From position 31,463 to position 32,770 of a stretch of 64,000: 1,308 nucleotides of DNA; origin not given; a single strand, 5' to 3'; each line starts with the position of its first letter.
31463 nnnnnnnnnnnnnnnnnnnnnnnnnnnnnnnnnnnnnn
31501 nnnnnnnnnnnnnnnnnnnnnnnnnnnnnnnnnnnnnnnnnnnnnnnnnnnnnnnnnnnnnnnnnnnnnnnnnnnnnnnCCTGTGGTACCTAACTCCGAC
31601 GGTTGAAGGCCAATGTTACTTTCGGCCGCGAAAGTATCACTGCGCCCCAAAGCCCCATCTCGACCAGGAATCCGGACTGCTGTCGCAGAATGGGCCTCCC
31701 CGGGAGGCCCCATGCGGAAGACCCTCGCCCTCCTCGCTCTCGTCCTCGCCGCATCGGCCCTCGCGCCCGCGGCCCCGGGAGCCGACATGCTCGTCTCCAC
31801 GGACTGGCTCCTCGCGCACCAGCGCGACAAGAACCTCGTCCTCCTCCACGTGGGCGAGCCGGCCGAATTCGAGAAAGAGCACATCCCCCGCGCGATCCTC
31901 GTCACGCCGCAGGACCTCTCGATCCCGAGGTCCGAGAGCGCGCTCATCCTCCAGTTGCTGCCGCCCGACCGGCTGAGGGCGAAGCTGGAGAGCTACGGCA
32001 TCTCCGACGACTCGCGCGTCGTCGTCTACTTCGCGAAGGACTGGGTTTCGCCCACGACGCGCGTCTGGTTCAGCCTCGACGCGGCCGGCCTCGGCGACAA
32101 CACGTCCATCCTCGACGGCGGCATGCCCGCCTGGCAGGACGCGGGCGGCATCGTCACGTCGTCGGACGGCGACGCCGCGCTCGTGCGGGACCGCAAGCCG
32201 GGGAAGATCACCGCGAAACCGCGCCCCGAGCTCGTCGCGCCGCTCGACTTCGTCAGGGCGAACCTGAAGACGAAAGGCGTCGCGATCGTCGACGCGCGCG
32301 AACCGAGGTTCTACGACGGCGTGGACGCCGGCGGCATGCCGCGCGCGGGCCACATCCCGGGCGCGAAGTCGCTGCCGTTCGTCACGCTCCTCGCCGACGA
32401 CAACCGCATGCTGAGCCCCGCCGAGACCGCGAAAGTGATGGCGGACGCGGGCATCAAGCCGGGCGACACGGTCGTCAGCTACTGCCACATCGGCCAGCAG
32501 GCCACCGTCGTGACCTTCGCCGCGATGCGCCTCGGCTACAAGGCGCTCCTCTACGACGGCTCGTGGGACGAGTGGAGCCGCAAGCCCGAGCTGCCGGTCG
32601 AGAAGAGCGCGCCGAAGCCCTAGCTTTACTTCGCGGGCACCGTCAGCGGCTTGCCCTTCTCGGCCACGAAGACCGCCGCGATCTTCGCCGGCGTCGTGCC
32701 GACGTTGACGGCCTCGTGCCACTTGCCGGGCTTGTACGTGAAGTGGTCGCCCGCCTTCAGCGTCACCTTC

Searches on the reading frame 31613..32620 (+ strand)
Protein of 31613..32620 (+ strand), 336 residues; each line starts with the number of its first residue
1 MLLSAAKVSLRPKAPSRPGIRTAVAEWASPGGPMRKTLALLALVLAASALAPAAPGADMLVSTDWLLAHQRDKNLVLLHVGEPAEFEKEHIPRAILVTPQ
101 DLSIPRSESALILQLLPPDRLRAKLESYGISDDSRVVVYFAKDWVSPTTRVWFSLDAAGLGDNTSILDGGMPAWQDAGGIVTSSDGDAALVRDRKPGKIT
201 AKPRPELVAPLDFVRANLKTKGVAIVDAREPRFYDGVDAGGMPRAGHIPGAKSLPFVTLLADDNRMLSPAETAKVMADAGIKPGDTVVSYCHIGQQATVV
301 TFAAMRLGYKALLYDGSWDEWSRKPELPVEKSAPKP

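Call 88: search_protein_families(library=padloc, proteins=[L170:19338-20558:+, L170:20823-21404:+, L170:15915-18068:+, L170:14216-15679:+, L170:18793-19338:+], max_evalue=0.001)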
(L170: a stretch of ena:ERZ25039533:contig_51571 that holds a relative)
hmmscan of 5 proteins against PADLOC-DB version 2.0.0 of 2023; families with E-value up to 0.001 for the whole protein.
L170:19338-20558:+ (407 aa): 2 families
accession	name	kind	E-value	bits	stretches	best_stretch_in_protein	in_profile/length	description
PDLC02207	MzaE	-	3.6e-56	189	1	47-403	53-406/598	-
PDLC02357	AbiU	-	8.8e-20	69.4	1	238-399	241-377/537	AbiU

L170:20823-21404:+ (194 aa): 1 family
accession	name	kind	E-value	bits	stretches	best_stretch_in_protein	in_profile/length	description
PDLC02207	MzaE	-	0.00037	17.2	1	11-87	508-578/598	-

L170:15915-18068:+ (718 aa): 2 families
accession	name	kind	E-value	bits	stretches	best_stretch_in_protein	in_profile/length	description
PDLC02205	MzaC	-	1.5e-139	464.7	1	12-641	94-762/952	-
PDLC03202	Helicase_II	-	2.5e-33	113.3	2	163-530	114-443/621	Type II helicase domain protein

L170:14216-15679:+ (488 aa): 1 family
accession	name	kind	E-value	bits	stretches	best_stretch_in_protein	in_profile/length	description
PDLC02204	MzaB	-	1.8e-81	272.1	1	6-477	7-485/500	-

L170:18793-19338:+ (182 aa): 1 family
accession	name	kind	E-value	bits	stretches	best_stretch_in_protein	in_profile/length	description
PDLC02206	MzaD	-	8.6e-20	69.5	1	2-170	147-318/342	-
